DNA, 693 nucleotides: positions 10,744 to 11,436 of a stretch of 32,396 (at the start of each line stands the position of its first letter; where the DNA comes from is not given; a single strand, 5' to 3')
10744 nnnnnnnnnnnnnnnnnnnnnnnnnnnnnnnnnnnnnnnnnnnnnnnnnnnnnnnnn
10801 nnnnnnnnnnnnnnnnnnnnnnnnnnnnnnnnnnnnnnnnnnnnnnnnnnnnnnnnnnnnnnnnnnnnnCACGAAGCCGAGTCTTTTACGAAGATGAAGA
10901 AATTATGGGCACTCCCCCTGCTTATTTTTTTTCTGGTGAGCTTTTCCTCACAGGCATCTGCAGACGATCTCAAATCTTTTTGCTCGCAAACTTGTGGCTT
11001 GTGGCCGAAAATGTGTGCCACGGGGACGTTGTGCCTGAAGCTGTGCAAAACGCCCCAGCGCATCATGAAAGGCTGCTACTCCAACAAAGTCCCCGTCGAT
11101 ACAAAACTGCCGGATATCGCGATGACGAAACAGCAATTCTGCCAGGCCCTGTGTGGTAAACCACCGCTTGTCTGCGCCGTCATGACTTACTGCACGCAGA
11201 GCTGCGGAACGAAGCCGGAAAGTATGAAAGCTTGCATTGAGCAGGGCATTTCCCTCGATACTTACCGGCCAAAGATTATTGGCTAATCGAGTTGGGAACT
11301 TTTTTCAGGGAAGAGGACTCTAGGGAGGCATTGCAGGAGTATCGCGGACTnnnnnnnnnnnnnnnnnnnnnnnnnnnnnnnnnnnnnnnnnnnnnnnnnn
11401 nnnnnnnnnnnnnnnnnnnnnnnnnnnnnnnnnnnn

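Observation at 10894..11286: Secreted protein with a tandem 6-Cys repeat heading the metal-sensor/efflux locus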

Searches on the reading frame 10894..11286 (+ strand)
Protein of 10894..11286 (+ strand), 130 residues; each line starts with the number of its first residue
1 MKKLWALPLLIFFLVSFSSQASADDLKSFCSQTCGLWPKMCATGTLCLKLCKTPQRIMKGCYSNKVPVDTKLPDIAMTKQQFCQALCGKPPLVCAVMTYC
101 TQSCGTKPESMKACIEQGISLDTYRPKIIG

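Call 6: search_protein_families(library=pfam, proteins=[window:10894-11286:+], max_evalue=0.01)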
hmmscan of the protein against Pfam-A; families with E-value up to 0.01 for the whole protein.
window:10894-11286:+ (130 aa): 0 families

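Call 7: search_protein_families(library=ncbifam, proteins=[window:10894-11286:+], max_evalue=0.01)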
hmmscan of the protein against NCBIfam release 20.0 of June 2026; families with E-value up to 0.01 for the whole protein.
window:10894-11286:+ (130 aa): 0 families

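Call 8: find_homologous_proteins(query=window:10894-11283:+, max_evalue=0.01)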
Query window:10894-11283:+ (130 aa): 2 proteins with E <= 0.01 among 2 candidates.
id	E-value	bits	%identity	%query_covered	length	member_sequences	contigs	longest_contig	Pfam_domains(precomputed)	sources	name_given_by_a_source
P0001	6.4e-50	187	61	100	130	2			-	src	-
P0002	6.0e-46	174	61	100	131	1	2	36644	-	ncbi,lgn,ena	-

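Call 11: find_encoding_contigs(protein=P0002, flank=10000)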
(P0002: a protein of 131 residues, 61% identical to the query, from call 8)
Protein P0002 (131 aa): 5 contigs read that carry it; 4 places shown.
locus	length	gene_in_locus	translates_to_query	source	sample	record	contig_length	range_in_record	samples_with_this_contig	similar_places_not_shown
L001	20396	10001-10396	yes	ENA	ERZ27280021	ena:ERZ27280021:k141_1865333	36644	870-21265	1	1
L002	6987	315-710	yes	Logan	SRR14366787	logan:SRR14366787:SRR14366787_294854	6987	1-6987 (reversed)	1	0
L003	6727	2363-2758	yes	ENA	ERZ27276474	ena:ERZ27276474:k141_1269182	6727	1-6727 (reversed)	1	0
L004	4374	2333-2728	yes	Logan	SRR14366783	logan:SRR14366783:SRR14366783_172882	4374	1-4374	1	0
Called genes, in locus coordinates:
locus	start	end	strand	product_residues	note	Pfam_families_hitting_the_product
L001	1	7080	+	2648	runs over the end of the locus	?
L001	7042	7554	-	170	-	-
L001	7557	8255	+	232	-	PF09335:VTT_dom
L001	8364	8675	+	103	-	PF22976:RRM_10 (weak), PF28442:DUF8400 (weak), PF00076:RRM_1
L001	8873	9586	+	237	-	PF00561:Abhydrolase_1, PF12146:Hydrolase_4 (faint), PF12697:Abhydrolase_6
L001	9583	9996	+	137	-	PF00472:RF-1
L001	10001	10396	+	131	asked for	-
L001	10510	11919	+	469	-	-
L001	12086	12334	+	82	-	-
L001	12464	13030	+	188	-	-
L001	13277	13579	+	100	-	-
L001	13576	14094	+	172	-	PF00080:Sod_Cu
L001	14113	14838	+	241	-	PF05359:DUF748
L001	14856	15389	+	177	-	PF00565:SNase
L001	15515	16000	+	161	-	PF07238:PilZ (weak)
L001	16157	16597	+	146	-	PF07238:PilZ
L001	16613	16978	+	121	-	PF03692:CxxCxxCC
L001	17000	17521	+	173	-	PF00588:SpoU_methylase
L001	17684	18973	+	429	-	PF05970:PIF1, PF13245:AAA_19, PF13604:AAA_30, PF01443:Viral_helicase1 (faint), PF13401:AAA_22 (faint)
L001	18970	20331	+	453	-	PF07690:MFS_1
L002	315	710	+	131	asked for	-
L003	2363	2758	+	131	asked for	-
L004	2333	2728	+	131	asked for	-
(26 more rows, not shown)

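Call 12: find_encoding_contigs(protein=P0001, flank=10000)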
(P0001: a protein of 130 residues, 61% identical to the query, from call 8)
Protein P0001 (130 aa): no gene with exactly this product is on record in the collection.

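Call 15: find_related_loci(query=window:10894-11283:+, collection=genome_contigs, flank=10000)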
Query window:10894-11283:+ (130 aa) in genome_contigs; peptide patterns used: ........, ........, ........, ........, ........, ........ (x = any residue, [..] = any of these).
54 stretches matched a pattern, but none encodes a relative of the query by tblastn (E <= 1e-3).

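Call 16: search_solved_structures(query=window:10894-11283:+, max_evalue=10)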
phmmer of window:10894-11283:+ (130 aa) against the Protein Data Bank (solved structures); distinct sequences matched with E-value up to 10: 1.
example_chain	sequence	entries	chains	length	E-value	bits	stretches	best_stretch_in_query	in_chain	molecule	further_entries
6kgx_C2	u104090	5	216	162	0.28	14.5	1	34-109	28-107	C-phycocyanin alpha subunit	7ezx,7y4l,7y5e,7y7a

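Call 18: search_protein_representatives(protein=window:10894-11283:+)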
Query: 130 residues. Proteins with E-value up to 0.001 (for the whole library): 3; up to 1e-10: 3; up to 1e-30: 1. The best 3 are listed.
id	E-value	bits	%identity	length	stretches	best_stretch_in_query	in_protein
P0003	1.5e-39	151.4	54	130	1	9-130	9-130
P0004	4.2e-13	65.8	36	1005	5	73-115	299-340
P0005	6.4e-11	58.7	53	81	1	21-65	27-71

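Call 21: find_encoding_contigs(protein=P0003, flank=10000)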
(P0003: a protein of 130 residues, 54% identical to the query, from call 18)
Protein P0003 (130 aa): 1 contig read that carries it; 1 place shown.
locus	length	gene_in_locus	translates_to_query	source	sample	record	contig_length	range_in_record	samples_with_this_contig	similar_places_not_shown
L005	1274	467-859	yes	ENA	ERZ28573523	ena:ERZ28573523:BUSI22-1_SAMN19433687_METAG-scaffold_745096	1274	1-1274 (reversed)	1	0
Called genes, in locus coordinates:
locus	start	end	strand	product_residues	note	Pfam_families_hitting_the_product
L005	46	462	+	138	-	PF00472:RF-1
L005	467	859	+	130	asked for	-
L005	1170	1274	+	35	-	?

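Call 22: find_encoding_contigs(protein=P0005, flank=10000)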
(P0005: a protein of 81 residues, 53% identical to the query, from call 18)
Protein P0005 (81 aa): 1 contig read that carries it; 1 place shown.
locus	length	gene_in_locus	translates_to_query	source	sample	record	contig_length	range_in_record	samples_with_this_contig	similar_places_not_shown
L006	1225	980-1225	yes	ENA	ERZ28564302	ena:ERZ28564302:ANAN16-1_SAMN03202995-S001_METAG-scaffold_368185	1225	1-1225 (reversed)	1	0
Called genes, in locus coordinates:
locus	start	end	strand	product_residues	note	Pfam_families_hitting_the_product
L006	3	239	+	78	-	?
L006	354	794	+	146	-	-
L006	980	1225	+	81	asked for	?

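Call 29: find_related_loci(query=A2, collection=metagenome_contigs, flank=10000)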
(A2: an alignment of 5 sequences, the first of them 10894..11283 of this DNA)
Query A2 (130 aa) in metagenome_contigs; peptide patterns used: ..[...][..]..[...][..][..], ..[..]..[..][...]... (x = any residue, [..] = any of these).
250 stretches matched a pattern; 1 encode a relative of the query (tblastn E <= 1e-3); 1 distinct loci.
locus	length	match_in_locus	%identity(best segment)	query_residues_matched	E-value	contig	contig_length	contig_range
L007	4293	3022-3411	61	1-130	4e-57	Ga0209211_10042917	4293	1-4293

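Call 33: predict_structure(alignment_id=A2)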
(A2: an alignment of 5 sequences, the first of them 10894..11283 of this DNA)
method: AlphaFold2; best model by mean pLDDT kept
length: 130 residues; sequences in the alignment: 5
mean_pLDDT: 79.4   pTM: 0.63
mean pLDDT of the five models: 79.4, 66.0, 53.2, 51.8, 51.5
residues with pLDDT >= 90: 21; 70-90: 85; 50-70: 7; < 50: 17
segments of 3 or more residues with pLDDT < 50: 4-10, 12-19
pLDDT, mean of each block of 10 residues (from residue 1): 46 48 76 84 86 84 85 84 84 91 89 89 87
secondary structure, 60 per line:
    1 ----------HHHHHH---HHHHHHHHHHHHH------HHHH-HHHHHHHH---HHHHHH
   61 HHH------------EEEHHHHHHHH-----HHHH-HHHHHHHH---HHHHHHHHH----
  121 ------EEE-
elements in order: H11-16 H20-32 H39-42 H44-51 H55-63 E76-78 H79-86 H92-95 H97-104 H108-116 E127-129

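Call 38: fold_search(model_id=the predicted structure, library=pdb)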
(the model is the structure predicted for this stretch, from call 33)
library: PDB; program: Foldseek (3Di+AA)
matches with E <= 10: 0; with E <= 0.001: 0
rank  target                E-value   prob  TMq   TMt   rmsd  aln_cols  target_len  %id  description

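Call 40: search_protein_families(library=pfam, alignment_id=A2, max_evalue=10)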
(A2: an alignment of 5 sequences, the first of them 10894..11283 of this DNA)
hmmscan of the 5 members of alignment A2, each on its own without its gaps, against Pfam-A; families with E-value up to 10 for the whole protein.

A. member 1, window:10894-11283:+ (130 aa): 1 family
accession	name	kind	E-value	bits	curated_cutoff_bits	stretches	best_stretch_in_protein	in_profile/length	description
PF09305.16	TACI-CRD2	-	4.2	7.9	22.9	1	30-43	21-34/39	TACI, cysteine-rich domain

B. families by the number of members that match (of 5 scanned): 7 families
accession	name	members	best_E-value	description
PF09305.16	TACI-CRD2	4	0.26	TACI, cysteine-rich domain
PF22580.2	KYNU_C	1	0.054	Kynureninase C-terminal domain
PF22781.2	Sde2_N_Ubi_vert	1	0.15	Vertebrate Splicing regulator sde2, N-terminal ubiquitin domain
PF17183.9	Get5_C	1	0.23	Get5, C-terminal domain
PF20901.3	Sf6_terminase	1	0.24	Bacteriophage Sf6, terminase small subunit-like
PF01826.23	TIL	1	2.7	Trypsin Inhibitor like cysteine rich domain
PF10218.14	SPRING1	1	6.2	SREBP regulating gene protein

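Call 55: list_cluster_members(proteins=[window:10894-11283:+, P0001, P0002, P0003, P0005])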
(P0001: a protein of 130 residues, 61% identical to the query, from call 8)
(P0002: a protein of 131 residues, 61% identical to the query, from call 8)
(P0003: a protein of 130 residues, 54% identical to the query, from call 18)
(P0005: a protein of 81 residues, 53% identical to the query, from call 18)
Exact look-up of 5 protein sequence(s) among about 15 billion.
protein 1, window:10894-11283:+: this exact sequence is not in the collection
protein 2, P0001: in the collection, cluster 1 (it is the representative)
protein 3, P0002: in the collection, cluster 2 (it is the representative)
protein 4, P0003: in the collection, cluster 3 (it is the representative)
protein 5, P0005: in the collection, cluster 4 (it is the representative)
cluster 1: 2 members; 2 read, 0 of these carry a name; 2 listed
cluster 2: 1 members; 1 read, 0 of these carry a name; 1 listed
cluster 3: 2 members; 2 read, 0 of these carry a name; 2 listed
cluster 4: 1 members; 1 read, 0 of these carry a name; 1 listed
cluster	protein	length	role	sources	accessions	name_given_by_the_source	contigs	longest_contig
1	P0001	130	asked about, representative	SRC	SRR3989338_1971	-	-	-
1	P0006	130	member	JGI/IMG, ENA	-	-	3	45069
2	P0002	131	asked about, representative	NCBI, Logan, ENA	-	-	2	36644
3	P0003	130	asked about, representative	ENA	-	-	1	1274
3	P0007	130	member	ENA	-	-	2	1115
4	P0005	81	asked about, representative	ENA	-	-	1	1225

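Call 58: find_encoding_contigs(protein=P0006, flank=10000)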
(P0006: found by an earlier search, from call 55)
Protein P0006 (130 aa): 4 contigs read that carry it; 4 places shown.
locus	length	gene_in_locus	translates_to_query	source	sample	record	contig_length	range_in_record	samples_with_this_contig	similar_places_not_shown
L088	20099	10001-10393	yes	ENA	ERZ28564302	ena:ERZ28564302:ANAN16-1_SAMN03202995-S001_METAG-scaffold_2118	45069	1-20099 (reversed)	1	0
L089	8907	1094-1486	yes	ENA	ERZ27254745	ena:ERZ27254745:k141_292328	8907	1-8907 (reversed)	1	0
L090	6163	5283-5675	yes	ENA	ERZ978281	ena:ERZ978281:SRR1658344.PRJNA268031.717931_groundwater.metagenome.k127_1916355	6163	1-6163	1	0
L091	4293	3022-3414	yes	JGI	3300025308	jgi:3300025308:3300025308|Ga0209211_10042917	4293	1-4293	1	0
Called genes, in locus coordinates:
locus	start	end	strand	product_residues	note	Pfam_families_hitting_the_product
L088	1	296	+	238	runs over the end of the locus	-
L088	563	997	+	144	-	PF02381:MraZ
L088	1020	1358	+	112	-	PF01740:STAS, PF13466:STAS_2 (weak)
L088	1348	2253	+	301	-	PF01795:Methyltransf_5, PF13847:Methyltransf_31 (weak)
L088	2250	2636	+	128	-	-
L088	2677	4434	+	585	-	PF03717:PBP_dimer, PF21922:PBP_dimer_2 (weak), PF00905:Transpeptidase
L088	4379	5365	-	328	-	PF02951:GSH-S_N, PF02955:GSH-S_ATP, PF08443:RimK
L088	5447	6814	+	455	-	PF04107:GCS2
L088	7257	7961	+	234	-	PF00561:Abhydrolase_1, PF12146:Hydrolase_4 (weak), PF12697:Abhydrolase_6, PF03096:Ndr (faint)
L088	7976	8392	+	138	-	PF00472:RF-1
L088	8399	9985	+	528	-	PF00106:adh_short, PF13561:adh_short_C2, PF00106:adh_short (weak)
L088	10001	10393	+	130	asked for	-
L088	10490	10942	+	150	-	PF02082:Rrf2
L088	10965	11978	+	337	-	PF01547:SBP_bac_1, PF13531:SBP_bac_11, PF13416:SBP_bac_8 (weak), PF13343:SBP_bac_6 (weak)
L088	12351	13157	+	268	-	PF00528:BPD_transp_1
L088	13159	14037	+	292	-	PF00528:BPD_transp_1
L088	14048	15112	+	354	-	PF02463:SMC_N, PF00005:ABC_tran, PF08402:TOBE_2 (faint), PF13304:AAA_21 (faint), PF12857:TOBE_3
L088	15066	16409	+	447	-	PF00654:Voltage_CLC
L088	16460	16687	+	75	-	PF10771:DUF2582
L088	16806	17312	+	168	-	PF07238:PilZ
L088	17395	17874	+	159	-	PF07238:PilZ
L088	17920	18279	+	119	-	PF03692:CxxCxxCC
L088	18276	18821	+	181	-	PF00588:SpoU_methylase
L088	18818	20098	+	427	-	?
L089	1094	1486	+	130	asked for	-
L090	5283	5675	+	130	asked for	-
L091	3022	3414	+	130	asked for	-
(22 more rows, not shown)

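Call 61: find_homologous_proteins(query=A2, max_evalue=1)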
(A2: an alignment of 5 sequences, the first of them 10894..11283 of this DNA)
Query A2 (5 sequences) (130 aa, profile of the alignment): 9 proteins with E <= 1 among 536 candidates.
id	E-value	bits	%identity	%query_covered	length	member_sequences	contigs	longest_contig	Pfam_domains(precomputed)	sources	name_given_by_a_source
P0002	2.3e-62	226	61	100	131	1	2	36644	-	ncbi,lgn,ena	-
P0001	5.8e-62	225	61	100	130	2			-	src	-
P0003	6.7e-62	225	54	94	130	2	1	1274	-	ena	-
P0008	2.4e-55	204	54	94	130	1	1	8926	-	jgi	-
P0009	9.9e-55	202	58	85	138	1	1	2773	-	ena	-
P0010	4.8e-54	200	54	98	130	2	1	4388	-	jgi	-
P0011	2.2e-48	181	48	100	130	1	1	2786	-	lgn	-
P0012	4.1e-47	177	58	88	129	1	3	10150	-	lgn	-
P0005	1.8e-24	104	57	32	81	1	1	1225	-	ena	-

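Call 63: find_encoding_contigs(protein=P0008, flank=10000, max_places=3)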
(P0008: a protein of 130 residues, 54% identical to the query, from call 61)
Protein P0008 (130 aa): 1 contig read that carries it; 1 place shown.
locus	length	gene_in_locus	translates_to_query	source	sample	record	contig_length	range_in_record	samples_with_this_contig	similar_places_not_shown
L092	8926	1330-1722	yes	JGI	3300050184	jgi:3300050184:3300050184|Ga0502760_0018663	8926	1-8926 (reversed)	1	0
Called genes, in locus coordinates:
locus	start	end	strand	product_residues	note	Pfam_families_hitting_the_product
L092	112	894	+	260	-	PF00561:Abhydrolase_1, PF12146:Hydrolase_4 (weak), PF12697:Abhydrolase_6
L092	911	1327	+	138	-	PF00472:RF-1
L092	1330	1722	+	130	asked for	-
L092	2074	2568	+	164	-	-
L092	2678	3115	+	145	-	PF07238:PilZ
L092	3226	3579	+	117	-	PF03692:CxxCxxCC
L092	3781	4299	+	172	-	PF00588:SpoU_methylase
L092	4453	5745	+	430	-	PF05970:PIF1, PF13245:AAA_19, PF13604:AAA_30, PF01443:Viral_helicase1 (faint), PF13401:AAA_22 (weak)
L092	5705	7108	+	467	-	PF07690:MFS_1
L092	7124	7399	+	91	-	PF00708:Acylphosphatase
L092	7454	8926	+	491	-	?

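Call 64: find_encoding_contigs(protein=P0012, flank=10000, max_places=3)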
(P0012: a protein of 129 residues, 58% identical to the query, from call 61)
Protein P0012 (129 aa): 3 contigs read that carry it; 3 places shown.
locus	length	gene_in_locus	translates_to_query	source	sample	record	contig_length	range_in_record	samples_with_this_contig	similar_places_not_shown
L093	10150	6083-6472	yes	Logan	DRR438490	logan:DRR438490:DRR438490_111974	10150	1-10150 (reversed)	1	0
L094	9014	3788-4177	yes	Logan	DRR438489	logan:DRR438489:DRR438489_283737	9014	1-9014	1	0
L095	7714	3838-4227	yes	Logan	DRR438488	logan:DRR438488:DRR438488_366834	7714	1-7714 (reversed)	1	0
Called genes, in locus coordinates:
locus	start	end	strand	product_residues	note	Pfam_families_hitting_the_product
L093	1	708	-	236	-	?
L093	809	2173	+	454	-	PF04107:GCS2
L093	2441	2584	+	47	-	-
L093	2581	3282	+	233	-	PF09335:VTT_dom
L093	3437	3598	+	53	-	-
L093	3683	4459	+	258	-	PF00561:Abhydrolase_1, PF12146:Hydrolase_4 (weak), PF12697:Abhydrolase_6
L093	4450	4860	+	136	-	PF00472:RF-1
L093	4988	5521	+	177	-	PF00258:Flavodoxin_1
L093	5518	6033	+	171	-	-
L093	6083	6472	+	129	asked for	-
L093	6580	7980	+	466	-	-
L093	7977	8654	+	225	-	PF09335:VTT_dom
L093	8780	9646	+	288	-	PF12867:DinB_2 (weak), PF03781:FGE-sulfatase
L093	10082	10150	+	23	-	?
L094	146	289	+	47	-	-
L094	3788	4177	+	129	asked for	-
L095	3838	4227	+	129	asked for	-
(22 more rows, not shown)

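Call 65: find_encoding_contigs(protein=P0010, flank=10000, max_places=3)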
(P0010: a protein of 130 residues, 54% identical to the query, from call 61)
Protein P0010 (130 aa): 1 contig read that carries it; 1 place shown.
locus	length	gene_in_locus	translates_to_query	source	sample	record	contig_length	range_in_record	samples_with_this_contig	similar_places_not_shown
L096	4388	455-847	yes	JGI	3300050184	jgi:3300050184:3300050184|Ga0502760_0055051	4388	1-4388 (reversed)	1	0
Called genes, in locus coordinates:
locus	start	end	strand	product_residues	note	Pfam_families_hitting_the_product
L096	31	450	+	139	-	PF00472:RF-1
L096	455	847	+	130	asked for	-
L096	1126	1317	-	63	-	-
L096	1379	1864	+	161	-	PF07238:PilZ (weak)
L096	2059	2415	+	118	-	PF07238:PilZ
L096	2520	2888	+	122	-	PF03692:CxxCxxCC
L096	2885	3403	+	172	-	PF00588:SpoU_methylase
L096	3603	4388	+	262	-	?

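Call 66: find_encoding_contigs(protein=P0009, flank=10000, max_places=3)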
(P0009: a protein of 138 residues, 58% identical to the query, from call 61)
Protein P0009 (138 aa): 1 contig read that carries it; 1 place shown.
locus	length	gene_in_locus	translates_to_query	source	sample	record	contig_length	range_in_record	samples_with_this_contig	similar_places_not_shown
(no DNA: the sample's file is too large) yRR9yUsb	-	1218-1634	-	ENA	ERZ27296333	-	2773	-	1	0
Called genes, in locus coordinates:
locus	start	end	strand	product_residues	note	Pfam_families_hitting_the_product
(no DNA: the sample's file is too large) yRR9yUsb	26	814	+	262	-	PF00561:Abhydrolase_1, PF12146:Hydrolase_4 (faint), PF12697:Abhydrolase_6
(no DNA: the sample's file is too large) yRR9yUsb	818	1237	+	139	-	PF00472:RF-1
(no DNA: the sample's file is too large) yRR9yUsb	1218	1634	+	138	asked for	-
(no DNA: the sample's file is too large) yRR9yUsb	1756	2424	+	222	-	PF07238:PilZ (weak)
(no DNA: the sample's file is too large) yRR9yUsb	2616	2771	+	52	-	?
